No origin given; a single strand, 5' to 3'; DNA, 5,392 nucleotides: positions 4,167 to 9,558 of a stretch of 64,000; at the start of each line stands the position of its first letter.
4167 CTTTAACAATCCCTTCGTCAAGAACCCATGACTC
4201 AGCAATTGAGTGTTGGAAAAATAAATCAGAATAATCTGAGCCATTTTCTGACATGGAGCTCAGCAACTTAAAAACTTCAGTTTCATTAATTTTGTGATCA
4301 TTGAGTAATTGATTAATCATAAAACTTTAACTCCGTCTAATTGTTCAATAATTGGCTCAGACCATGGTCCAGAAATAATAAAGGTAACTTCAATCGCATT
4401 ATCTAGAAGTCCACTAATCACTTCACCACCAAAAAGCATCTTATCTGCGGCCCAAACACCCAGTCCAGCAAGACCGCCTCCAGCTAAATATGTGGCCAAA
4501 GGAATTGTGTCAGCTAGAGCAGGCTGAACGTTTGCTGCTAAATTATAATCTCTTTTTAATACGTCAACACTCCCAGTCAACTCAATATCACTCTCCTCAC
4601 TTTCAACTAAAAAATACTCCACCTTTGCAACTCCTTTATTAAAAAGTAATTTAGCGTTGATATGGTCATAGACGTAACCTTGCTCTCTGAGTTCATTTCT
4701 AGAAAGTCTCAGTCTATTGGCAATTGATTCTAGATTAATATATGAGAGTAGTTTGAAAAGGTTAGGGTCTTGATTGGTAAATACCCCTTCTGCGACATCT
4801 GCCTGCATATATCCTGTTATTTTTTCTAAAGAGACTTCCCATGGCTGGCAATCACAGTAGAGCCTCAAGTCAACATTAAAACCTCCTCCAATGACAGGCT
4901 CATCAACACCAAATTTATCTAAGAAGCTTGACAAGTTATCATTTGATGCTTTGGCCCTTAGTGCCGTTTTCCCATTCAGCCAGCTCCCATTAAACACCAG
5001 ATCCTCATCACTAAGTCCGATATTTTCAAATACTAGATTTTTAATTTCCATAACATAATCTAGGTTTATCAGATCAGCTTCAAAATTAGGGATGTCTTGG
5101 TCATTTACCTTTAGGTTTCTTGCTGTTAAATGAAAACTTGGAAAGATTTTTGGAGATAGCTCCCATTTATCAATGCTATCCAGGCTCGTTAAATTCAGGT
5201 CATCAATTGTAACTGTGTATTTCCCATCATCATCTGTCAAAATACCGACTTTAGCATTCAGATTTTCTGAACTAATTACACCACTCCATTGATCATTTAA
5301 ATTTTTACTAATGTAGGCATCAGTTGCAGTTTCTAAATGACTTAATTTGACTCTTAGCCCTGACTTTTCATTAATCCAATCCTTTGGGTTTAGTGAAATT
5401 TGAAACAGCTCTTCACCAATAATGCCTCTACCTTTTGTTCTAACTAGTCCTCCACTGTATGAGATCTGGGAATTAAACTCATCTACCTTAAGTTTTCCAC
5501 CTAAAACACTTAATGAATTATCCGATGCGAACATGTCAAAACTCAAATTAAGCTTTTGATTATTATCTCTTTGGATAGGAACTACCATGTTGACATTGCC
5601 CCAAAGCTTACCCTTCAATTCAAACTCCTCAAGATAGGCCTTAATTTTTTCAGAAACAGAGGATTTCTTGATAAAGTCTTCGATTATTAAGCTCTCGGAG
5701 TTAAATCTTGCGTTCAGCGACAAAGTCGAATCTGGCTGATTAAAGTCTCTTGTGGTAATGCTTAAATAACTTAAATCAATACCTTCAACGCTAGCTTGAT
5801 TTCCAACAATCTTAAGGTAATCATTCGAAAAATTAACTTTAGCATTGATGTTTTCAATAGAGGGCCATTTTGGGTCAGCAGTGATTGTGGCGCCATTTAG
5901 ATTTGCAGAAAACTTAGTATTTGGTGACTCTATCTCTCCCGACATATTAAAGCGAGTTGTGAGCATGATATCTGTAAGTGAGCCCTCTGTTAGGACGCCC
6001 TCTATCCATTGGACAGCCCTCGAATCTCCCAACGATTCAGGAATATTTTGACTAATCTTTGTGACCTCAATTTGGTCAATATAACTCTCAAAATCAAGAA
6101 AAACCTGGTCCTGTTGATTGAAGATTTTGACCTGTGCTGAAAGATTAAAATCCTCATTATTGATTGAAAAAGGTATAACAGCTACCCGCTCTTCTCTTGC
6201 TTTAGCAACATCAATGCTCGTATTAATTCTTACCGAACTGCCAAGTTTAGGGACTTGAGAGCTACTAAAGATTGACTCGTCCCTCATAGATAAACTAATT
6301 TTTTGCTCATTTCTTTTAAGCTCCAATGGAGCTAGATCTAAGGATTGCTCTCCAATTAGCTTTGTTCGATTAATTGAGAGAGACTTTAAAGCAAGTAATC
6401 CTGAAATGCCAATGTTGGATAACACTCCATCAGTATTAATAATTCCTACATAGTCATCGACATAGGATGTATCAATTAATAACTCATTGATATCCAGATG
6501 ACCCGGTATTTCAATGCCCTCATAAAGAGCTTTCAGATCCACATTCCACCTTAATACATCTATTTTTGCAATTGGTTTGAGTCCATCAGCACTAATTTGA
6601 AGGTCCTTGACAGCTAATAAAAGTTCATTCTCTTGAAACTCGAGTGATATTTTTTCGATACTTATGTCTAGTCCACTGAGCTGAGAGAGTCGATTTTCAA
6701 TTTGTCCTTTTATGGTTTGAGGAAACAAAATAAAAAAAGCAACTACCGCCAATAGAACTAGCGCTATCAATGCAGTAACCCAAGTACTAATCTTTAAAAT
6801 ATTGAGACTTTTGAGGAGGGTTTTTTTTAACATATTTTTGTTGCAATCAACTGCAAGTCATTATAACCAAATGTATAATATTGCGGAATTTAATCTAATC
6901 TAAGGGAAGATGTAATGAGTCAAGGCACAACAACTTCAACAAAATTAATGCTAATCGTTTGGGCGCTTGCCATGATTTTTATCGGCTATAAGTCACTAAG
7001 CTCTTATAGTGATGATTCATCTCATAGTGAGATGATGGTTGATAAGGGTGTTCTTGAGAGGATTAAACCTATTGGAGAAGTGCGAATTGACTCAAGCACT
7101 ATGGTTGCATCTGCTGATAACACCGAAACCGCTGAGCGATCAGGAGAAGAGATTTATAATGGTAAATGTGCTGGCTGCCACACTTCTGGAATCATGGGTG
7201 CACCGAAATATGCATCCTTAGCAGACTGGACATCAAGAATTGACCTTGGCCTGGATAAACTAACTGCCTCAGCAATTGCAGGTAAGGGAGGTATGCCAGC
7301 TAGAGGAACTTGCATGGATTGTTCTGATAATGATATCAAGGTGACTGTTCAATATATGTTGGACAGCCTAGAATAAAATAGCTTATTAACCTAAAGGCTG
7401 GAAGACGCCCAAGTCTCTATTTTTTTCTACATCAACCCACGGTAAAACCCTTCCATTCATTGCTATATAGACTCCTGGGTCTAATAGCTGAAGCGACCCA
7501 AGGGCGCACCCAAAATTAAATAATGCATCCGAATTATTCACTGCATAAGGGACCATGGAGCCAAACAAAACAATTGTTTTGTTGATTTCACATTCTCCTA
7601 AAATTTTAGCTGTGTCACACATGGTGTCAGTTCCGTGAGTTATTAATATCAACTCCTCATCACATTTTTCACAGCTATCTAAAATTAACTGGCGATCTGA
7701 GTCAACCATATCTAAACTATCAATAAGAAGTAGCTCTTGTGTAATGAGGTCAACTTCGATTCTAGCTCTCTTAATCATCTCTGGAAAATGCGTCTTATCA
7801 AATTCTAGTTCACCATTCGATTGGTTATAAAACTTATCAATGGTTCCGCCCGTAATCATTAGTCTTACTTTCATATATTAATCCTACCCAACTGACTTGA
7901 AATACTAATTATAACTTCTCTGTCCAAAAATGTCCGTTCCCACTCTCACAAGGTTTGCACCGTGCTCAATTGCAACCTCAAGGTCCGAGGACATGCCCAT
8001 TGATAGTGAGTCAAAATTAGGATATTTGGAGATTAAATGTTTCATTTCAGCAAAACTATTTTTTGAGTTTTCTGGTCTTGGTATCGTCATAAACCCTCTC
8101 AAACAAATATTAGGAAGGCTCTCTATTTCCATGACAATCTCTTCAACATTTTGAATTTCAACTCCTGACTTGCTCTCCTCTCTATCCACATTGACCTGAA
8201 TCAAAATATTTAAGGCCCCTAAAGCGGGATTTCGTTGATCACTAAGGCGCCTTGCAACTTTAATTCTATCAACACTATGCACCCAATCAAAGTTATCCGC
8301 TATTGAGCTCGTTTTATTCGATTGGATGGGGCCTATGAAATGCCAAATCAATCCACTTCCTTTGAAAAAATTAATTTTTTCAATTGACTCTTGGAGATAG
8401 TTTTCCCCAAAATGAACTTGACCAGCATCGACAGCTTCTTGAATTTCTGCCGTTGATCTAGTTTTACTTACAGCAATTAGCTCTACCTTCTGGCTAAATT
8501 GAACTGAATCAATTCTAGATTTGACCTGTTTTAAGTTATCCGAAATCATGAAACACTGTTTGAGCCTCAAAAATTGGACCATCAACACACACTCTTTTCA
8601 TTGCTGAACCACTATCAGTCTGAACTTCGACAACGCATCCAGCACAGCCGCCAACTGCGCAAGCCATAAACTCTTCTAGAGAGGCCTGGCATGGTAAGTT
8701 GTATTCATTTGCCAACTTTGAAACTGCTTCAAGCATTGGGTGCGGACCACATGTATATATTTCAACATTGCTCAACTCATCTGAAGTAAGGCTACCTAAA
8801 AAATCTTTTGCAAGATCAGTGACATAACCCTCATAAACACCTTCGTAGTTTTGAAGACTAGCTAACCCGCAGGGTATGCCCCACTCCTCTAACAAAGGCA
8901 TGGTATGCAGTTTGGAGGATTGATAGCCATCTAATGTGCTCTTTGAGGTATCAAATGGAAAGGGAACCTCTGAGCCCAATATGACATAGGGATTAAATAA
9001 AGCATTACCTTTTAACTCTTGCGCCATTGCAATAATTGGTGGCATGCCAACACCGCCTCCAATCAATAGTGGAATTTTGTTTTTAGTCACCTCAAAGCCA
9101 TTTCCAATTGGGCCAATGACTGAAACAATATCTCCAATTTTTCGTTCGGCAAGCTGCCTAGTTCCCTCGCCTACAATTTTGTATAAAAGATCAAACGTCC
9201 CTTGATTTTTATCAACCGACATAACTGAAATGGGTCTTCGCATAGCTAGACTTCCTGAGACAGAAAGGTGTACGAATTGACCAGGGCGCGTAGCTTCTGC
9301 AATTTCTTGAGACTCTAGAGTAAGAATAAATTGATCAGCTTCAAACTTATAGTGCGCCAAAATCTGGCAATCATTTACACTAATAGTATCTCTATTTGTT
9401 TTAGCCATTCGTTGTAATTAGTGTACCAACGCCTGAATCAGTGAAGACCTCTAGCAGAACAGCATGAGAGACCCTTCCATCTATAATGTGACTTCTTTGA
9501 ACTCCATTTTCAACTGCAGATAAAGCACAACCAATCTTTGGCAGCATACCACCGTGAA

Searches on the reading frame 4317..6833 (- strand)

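Call 37: search_protein_families(library=pfam, proteins=[window:4317-6833:-], max_evalue=1e-8)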
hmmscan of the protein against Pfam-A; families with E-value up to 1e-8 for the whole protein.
window:4317-6833:- (838 aa): 1 family
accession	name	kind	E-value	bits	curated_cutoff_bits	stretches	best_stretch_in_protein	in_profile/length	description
PF13116.12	YhdP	-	2.2e-74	251.6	46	2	511-829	906-1224/1224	YhdP protein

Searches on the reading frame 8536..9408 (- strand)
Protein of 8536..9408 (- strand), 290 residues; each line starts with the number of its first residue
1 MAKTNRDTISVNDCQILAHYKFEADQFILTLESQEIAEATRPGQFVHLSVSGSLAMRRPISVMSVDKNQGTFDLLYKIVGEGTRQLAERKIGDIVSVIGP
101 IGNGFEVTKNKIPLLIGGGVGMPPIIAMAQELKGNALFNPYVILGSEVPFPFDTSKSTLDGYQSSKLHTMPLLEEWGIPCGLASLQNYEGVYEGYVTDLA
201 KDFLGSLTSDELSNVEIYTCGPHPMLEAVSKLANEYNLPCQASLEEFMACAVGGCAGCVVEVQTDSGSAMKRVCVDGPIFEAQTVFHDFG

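Call 37: search_protein_families(library=pfam, proteins=[window:8536-9408:-], max_evalue=1e-8)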
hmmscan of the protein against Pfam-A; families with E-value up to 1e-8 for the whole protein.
window:8536-9408:- (290 aa): 1 family
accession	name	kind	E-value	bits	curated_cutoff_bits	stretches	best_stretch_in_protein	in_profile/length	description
PF10418.14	DHODB_Fe-S_bind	-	1.6e-14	53.8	23.9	1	245-285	1-40/41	Iron-sulfur cluster binding domain of dihydroorotate dehydrogenase B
